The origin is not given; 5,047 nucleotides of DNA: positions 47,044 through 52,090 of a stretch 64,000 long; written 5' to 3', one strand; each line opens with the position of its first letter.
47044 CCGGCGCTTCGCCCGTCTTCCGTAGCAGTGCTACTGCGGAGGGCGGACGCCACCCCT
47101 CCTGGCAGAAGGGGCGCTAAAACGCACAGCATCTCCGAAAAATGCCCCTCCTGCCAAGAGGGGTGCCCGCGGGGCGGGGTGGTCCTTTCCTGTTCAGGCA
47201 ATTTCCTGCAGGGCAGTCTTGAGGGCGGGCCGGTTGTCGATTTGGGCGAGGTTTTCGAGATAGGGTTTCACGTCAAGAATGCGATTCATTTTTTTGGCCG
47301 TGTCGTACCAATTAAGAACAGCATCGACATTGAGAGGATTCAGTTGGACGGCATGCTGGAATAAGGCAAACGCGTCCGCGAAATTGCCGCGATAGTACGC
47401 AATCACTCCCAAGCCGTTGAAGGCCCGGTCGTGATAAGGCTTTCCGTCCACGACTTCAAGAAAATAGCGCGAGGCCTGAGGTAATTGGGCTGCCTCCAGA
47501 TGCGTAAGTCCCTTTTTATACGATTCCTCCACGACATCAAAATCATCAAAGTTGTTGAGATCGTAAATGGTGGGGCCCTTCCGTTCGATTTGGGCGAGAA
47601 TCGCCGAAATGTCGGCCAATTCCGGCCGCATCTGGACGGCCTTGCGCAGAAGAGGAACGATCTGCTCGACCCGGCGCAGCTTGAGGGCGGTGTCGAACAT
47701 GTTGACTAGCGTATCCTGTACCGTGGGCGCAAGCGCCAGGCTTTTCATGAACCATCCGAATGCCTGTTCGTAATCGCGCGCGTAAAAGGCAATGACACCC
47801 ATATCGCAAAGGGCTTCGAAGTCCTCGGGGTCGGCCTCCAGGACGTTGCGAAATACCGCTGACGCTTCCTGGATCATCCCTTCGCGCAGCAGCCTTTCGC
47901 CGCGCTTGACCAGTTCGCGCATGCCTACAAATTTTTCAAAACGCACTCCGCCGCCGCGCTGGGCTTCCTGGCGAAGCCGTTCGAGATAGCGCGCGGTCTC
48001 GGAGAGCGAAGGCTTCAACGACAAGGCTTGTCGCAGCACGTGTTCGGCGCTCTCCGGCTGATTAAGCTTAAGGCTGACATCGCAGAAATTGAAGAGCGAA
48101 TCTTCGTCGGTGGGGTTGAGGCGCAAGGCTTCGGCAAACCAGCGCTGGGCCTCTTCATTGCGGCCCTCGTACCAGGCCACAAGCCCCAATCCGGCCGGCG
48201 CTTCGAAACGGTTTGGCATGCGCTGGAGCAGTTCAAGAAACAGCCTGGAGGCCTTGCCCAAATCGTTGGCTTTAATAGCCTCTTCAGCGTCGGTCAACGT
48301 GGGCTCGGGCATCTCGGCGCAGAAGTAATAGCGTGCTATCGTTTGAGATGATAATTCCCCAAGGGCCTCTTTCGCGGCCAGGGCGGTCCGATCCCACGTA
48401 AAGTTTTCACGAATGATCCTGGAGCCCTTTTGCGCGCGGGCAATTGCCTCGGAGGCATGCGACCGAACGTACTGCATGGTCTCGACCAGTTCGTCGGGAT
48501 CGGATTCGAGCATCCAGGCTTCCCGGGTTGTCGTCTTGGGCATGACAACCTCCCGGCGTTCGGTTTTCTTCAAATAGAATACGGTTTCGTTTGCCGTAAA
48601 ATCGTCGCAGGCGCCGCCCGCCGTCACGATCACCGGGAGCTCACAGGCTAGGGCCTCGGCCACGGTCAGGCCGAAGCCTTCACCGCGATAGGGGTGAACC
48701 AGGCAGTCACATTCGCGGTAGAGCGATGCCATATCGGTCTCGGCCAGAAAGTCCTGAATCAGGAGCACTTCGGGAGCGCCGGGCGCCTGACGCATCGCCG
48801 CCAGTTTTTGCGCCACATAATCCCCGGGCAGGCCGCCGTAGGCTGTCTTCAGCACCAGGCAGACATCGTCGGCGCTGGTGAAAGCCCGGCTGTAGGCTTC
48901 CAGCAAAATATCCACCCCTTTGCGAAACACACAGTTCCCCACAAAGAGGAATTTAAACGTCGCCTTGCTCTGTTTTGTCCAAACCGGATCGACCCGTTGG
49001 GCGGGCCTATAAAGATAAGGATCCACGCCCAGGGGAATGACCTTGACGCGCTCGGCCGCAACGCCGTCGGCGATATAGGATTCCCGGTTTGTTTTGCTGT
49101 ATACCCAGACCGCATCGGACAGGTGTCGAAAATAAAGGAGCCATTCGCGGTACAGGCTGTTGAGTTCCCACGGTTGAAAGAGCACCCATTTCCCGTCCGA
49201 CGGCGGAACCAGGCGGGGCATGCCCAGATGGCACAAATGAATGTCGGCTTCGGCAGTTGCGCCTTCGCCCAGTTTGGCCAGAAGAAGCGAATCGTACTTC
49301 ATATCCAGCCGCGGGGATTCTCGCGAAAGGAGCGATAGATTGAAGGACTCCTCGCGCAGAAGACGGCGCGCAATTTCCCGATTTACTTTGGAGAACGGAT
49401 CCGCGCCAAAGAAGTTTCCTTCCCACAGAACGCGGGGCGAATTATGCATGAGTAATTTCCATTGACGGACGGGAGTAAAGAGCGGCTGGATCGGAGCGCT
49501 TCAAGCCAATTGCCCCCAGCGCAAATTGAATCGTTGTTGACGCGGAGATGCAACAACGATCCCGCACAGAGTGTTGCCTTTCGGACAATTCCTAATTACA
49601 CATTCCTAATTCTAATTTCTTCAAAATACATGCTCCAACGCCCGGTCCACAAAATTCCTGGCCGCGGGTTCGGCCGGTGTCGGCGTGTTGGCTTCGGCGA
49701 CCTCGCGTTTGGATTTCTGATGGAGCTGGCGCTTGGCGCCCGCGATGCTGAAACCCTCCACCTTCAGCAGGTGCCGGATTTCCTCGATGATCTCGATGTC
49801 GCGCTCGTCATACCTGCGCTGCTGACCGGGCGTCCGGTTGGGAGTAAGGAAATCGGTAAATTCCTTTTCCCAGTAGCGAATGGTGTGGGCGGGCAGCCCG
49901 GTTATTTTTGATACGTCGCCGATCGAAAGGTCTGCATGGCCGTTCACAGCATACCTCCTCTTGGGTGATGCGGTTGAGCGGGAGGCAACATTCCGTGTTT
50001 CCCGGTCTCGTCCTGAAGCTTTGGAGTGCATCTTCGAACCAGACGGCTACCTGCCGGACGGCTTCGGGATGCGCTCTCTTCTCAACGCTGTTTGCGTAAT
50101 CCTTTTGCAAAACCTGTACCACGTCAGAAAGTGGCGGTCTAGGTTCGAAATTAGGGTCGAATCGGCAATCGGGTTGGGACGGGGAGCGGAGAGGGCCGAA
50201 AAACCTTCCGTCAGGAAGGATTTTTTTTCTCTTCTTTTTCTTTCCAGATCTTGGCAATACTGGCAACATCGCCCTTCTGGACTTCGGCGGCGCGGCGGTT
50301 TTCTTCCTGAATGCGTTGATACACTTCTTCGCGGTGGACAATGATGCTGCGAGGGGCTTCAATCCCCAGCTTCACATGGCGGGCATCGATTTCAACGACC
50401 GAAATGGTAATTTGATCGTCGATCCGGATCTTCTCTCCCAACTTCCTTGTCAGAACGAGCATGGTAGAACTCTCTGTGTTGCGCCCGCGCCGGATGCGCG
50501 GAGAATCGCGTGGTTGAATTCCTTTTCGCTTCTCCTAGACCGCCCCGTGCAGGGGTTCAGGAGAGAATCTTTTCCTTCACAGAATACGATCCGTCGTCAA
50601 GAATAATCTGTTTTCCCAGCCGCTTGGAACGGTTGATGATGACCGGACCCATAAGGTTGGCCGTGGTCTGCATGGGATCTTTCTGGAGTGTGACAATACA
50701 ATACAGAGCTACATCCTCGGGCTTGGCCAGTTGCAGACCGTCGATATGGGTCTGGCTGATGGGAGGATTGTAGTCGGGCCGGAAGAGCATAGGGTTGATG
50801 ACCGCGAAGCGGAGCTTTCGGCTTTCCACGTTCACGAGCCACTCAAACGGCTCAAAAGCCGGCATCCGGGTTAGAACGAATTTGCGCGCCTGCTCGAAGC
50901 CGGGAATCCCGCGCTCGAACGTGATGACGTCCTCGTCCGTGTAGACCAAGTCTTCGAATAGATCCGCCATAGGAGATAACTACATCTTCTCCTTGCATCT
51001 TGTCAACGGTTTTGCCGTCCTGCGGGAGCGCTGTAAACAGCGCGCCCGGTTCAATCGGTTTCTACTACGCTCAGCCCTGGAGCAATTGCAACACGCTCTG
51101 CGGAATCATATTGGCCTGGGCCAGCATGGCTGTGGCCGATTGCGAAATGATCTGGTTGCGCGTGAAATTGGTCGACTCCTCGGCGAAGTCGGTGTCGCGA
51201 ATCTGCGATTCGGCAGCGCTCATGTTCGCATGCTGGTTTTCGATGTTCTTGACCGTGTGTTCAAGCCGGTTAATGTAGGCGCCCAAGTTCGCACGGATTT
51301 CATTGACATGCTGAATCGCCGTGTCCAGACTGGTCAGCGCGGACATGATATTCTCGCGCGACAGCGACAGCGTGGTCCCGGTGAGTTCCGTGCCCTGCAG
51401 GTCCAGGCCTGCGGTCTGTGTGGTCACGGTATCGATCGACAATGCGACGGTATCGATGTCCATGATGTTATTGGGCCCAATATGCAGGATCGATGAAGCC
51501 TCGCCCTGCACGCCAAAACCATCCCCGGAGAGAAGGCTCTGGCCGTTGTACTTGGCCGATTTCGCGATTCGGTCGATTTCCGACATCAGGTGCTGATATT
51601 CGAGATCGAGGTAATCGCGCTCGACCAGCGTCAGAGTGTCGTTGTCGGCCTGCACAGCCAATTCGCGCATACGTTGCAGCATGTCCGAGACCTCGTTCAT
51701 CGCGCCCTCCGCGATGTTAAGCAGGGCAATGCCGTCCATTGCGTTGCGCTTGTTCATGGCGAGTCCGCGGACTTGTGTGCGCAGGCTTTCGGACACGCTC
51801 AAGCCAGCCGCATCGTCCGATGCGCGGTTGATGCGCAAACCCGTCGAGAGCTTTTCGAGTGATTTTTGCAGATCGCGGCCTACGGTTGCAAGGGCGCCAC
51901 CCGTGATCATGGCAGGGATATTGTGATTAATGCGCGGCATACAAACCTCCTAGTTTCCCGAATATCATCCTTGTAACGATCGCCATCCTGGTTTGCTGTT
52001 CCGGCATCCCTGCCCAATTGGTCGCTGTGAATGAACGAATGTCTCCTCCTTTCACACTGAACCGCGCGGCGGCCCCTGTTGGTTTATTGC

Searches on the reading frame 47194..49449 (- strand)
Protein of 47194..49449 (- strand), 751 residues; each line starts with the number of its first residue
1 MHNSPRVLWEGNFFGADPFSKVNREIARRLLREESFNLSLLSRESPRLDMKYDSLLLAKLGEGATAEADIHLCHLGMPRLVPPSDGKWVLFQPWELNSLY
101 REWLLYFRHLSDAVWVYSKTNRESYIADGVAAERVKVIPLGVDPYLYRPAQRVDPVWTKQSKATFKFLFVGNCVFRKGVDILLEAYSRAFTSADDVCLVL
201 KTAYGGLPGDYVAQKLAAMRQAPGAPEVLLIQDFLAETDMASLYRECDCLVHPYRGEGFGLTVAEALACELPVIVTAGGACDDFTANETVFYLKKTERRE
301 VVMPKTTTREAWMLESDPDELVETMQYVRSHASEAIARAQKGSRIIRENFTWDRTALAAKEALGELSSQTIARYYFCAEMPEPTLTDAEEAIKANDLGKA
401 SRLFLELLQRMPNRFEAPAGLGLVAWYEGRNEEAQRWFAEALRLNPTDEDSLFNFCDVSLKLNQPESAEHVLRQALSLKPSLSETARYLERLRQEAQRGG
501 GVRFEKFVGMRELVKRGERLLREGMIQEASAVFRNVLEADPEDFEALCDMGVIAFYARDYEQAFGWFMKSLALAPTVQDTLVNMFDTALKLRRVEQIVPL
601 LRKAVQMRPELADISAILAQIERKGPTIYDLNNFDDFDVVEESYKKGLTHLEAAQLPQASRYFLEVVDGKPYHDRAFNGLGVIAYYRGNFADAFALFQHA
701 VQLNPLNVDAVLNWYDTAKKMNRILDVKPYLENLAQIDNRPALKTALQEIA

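Call 72: search_protein_families(library=pfam, proteins=[window:47194-49449:-], max_evalue=0.00001)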
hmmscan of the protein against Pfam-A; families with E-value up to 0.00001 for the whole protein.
window:47194-49449:- (751 aa): 16 families
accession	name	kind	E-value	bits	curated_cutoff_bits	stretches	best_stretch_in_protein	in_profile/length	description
PF07719.23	TPR_2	-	4.5e-26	89.2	27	0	676-707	3-34/34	Tetratricopeptide repeat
PF13432.12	TPR_16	-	1.2e-18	67.6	32.7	0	644-705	1-62/65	Tetratricopeptide repeat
PF00515.34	TPR_1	-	1.2e-17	63.3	27.8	0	675-705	2-32/34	Tetratricopeptide repeat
PF00534.26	Glycos_transf_1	-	2.8e-16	60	26.4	1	164-287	15-133/172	Glycosyl transferases group 1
PF13692.12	Glyco_trans_1_4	-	3.2e-16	60.3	27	1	166-284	3-114/142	Glycosyl transferases group 1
PF20706.3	GT4-conflict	-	6e-16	58.8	26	1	142-356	177-382/385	Family 4 Glycosyltransferase in conflict systems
PF14559.12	TPR_19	-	5.4e-15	55.9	25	0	427-480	3-56/68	Tetratricopeptide repeat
PF13181.12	TPR_8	-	1.1e-13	50.6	25.7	0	421-447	7-33/34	Tetratricopeptide repeat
PF13424.12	TPR_12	-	2.1e-13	50.7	30.1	0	420-479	8-75/77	Tetratricopeptide repeat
PF13428.12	TPR_14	-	3.5e-13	49.2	23.5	0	512-551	3-42/44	Tetratricopeptide repeat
PF23914.1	TPR_CcmH_CycH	-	1.6e-11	44.8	42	0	525-575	102-152/158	Cytochrome c-type biogenesis protein H TPR domain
PF13431.12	TPR_17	-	2.8e-11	43.2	24.4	0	533-563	2-32/34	Tetratricopeptide repeat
PF25064.1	ARM_TT21_5th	-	5.1e-10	40.1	27.8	0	390-458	10-79/117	TT21 fifth ARM repeats domain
PF13414.12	TPR_11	-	5.2e-10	39.3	26.8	0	517-553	1-37/42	TPR repeat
PF13524.12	Glyco_trans_1_2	-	1.8e-06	28.4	25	0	232-356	32-139/144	Glycosyl transferase-like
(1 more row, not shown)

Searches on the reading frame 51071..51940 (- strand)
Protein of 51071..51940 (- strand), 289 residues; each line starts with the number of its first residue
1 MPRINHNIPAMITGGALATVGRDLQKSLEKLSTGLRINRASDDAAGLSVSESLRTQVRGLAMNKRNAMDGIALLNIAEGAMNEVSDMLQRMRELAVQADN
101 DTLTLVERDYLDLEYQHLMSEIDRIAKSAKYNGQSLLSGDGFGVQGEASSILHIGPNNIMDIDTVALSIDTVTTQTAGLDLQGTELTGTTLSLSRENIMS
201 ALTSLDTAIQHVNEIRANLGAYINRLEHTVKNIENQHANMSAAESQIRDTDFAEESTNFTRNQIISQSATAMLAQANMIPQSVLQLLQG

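Call 72: search_protein_families(library=pfam, proteins=[window:51071-51940:-], max_evalue=0.00001)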
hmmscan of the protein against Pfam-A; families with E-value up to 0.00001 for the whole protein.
window:51071-51940:- (289 aa): 2 families
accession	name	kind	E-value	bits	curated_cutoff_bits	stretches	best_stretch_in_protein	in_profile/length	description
PF00669.25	Flagellin_N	-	2e-40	138.5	26.6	1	4-139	1-136/139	Bacterial flagellin N-terminal helical region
PF00700.27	Flagellin_C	-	3.2e-29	101.5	23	1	203-287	2-86/86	Bacterial flagellin C-terminal helical region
